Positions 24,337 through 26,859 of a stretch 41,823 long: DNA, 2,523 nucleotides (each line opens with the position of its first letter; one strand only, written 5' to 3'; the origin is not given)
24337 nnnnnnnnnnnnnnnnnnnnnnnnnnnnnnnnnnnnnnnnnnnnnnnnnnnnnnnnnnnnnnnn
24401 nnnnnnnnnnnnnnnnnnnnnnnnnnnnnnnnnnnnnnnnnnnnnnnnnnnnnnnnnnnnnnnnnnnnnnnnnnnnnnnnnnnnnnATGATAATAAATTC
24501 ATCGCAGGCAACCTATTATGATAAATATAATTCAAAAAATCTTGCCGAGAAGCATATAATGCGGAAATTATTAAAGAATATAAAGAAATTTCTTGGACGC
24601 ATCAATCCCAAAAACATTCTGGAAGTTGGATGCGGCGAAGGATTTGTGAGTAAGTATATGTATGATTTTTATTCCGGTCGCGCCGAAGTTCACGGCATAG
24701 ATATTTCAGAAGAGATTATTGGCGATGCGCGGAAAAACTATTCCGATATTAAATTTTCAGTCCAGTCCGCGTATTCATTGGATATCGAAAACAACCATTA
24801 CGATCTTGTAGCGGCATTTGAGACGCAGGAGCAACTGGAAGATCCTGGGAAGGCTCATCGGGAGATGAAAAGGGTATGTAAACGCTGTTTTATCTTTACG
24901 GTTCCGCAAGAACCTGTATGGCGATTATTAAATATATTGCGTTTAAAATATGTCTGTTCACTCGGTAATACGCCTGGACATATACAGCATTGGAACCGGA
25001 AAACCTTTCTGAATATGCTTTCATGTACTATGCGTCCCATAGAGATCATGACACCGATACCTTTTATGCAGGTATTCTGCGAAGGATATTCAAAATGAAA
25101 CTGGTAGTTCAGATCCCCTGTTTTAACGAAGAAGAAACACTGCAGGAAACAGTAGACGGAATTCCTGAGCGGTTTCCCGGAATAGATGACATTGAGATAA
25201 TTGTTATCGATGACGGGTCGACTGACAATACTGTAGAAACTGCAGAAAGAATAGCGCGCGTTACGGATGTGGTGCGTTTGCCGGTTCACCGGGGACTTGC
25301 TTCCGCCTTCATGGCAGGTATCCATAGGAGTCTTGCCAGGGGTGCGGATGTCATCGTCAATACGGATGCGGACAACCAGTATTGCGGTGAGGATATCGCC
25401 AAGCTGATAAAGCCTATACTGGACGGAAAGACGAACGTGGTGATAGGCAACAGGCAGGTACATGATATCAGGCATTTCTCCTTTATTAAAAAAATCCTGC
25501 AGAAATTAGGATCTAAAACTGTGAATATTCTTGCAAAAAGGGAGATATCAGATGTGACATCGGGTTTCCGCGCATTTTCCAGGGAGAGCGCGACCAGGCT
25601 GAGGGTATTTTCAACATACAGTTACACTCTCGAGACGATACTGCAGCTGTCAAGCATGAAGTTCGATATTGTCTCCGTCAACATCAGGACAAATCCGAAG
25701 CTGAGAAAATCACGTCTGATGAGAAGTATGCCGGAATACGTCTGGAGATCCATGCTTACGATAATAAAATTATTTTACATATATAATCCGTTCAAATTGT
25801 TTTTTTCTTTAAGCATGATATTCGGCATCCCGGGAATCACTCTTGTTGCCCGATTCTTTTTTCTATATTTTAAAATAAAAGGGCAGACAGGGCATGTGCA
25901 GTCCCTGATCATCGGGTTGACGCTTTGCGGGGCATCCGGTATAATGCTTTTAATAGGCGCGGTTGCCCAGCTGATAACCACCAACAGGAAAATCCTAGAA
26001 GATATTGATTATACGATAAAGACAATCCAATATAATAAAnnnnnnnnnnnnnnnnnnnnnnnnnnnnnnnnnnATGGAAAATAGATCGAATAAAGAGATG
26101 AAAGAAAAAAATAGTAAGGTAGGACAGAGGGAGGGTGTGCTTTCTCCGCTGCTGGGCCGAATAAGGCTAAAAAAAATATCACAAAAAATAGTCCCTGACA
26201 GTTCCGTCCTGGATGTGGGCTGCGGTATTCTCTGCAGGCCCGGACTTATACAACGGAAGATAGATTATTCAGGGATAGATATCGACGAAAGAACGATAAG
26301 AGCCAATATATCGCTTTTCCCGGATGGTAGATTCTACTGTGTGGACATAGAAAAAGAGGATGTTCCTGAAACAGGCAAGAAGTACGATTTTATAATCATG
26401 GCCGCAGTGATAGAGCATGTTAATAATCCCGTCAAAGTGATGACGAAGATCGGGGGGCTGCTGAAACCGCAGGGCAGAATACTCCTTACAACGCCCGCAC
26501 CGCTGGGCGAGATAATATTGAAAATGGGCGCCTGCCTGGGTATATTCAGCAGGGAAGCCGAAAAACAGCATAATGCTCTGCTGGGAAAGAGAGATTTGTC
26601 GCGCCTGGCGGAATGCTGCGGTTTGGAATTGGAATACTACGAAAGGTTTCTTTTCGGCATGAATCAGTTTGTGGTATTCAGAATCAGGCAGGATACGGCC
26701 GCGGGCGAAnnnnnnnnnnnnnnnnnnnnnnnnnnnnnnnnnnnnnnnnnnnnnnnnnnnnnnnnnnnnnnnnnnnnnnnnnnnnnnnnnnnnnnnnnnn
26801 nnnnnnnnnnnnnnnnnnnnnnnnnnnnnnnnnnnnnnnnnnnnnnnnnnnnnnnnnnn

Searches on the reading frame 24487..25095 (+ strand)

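Call 18: search_protein_families(library=pfam, proteins=[window:24487-25095:+], max_evalue=0.001)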
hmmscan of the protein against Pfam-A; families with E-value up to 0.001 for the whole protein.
window:24487-25095:+ (203 aa): 9 families
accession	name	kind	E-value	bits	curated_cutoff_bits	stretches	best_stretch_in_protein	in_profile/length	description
PF08241.18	Methyltransf_11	-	1.9e-16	60.9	21.2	1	45-133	1-89/95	Methyltransferase domain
PF13649.12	Methyltransf_25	-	4.2e-16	59.9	27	1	44-132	1-94/97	Methyltransferase domain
PF13847.12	Methyltransf_31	-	1.3e-15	57.8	27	1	42-139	5-109/145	Methyltransferase domain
PF13489.12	Methyltransf_23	-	9.9e-13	48.6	27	1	23-178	4-154/164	Methyltransferase domain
PF08242.18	Methyltransf_12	-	5.9e-10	40.2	30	1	45-132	1-93/98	Methyltransferase domain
PF01209.24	Ubie_methyltran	-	5.4e-08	32.9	20.1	1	5-133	14-145/233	ubiE/COQ5 methyltransferase family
PF13679.12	Methyltransf_32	-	2.7e-05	24.6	27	1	27-98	8-87/143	Methyltransferase domain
PF05219.18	DREV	-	2.7e-05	23.9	26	1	25-130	78-177/265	DREV methyltransferase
PF05175.20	MTS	-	0.00044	20.4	23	1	31-106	26-100/170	Methyltransferase small domain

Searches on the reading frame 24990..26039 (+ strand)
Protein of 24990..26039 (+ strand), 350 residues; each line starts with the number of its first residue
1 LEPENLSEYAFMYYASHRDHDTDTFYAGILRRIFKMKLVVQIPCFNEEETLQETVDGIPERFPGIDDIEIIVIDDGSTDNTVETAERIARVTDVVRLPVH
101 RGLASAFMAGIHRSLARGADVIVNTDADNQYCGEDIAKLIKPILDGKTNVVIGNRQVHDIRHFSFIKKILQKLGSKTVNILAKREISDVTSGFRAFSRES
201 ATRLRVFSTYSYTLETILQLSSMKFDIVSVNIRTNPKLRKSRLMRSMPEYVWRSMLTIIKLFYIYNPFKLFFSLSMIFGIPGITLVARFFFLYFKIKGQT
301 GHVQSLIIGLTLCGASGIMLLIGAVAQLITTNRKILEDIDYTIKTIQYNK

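Call 18: search_protein_families(library=pfam, proteins=[window:24990-26039:+], max_evalue=0.001)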
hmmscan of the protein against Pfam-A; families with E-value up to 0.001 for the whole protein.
window:24990-26039:+ (350 aa): 3 families
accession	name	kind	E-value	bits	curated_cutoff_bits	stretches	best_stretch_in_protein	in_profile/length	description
PF00535.33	Glycos_transf_2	-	2.1e-28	99.8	23.3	1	41-201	3-164/168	Glycosyl transferase family 2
PF13641.12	Glyco_tranf_2_3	-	0.00023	21.7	27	1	39-129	4-97/230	Glycosyltransferase like family 2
PF10111.15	Glyco_tranf_2_2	-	0.00087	19.3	27.3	0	41-143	3-106/276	Glycosyltransferase like family 2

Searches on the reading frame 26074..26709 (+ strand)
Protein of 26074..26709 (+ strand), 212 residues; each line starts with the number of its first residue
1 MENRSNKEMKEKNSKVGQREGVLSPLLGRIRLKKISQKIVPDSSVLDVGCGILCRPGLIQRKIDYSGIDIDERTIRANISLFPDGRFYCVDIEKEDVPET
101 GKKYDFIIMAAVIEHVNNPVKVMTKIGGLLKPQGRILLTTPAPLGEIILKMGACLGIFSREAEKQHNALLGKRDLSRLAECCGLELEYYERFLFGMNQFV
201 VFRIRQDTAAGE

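Call 18: search_protein_families(library=pfam, proteins=[window:26074-26709:+], max_evalue=0.001)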
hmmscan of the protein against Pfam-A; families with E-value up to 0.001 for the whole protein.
window:26074-26709:+ (212 aa): 6 families
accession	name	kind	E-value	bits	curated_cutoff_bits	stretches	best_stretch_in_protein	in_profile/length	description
PF13489.12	Methyltransf_23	-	4.1e-16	59.6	27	1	32-187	13-162/164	Methyltransferase domain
PF08242.18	Methyltransf_12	-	2.8e-11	44.5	30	1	46-136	1-98/98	Methyltransferase domain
PF13847.12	Methyltransf_31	-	1.9e-10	41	27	1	42-147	4-118/145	Methyltransferase domain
PF08241.18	Methyltransf_11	-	7.6e-10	39.7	21.2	1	46-137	1-94/95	Methyltransferase domain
PF13649.12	Methyltransf_25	-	2.5e-07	31.7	27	1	45-134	1-97/97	Methyltransferase domain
PF07021.18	MetW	-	3.5e-05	24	21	1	32-125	4-97/193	Methionine biosynthesis protein MetW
